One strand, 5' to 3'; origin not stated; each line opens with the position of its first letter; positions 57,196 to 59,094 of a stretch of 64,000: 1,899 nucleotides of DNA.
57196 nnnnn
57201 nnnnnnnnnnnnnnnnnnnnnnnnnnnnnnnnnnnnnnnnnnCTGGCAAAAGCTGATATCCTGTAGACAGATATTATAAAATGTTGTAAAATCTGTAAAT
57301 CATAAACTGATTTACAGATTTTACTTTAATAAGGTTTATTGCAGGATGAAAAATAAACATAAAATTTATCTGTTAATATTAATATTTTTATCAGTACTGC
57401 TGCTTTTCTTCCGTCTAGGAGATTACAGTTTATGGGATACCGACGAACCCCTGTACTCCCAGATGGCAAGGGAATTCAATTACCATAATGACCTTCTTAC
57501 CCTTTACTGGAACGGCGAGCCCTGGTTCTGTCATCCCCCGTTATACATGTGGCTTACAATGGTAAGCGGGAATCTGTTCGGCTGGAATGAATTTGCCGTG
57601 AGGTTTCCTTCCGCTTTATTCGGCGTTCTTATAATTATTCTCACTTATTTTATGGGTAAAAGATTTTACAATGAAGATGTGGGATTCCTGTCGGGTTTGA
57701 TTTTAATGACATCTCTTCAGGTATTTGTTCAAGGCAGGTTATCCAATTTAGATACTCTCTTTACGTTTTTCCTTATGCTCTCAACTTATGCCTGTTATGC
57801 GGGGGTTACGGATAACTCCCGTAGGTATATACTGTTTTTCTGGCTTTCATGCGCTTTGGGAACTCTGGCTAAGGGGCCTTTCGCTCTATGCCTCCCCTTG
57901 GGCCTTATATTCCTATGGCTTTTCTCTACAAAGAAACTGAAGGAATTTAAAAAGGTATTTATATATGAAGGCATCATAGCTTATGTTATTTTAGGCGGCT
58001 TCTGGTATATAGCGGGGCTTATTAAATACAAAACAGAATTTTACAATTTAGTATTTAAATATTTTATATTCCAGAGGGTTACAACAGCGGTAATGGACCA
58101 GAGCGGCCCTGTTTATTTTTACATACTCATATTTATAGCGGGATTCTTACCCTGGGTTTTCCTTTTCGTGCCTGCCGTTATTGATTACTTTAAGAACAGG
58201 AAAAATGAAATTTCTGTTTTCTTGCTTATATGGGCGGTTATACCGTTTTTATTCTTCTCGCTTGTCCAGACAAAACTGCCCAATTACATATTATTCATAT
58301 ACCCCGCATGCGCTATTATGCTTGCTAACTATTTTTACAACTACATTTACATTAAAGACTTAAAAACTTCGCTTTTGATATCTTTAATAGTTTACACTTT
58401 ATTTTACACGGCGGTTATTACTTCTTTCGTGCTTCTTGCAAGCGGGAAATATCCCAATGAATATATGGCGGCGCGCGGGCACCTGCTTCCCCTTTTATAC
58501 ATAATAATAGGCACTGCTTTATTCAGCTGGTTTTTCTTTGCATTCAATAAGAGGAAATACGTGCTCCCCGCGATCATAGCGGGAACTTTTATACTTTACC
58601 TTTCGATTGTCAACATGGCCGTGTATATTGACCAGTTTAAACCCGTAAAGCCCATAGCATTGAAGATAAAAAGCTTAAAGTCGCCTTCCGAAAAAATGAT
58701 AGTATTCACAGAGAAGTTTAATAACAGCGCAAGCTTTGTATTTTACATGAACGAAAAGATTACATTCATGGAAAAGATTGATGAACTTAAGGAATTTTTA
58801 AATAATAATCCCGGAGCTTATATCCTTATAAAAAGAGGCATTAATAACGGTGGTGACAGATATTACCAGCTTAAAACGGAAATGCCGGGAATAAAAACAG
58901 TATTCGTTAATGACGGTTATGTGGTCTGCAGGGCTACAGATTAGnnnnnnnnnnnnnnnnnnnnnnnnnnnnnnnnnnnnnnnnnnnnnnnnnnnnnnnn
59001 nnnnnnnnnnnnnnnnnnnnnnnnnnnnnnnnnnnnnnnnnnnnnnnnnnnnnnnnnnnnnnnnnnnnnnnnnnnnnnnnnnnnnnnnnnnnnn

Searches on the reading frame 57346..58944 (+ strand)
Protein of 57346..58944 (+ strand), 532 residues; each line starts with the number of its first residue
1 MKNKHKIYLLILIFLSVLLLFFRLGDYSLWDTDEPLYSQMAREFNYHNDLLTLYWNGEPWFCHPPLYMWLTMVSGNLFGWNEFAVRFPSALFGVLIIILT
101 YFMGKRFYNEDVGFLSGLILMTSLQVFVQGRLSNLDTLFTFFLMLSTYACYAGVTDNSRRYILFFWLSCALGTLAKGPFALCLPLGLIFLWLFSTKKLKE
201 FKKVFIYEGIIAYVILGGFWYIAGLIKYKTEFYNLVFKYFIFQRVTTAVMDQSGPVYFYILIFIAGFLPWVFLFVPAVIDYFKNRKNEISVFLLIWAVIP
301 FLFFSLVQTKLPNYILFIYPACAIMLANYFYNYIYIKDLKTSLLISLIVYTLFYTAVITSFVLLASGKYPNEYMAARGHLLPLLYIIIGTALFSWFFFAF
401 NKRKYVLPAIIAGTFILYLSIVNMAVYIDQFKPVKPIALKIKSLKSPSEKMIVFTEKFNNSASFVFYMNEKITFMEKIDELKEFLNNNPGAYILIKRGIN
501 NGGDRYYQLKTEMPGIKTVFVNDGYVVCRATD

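Call 37: search_protein_families(library=pfam, proteins=[window:57346-58944:+], max_evalue=0.00001)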
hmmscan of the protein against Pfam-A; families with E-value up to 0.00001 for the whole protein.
window:57346-58944:+ (532 aa): 2 families
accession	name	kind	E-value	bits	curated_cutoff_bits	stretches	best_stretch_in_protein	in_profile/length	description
PF13231.12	PMT_2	-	1.4e-21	77.8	26.1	1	63-214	2-152/160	Dolichyl-phosphate-mannose-protein mannosyltransferase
PF02366.24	PMT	-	2.3e-13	50.7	22.7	1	18-215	14-227/245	Dolichyl-phosphate-mannose-protein mannosyltransferase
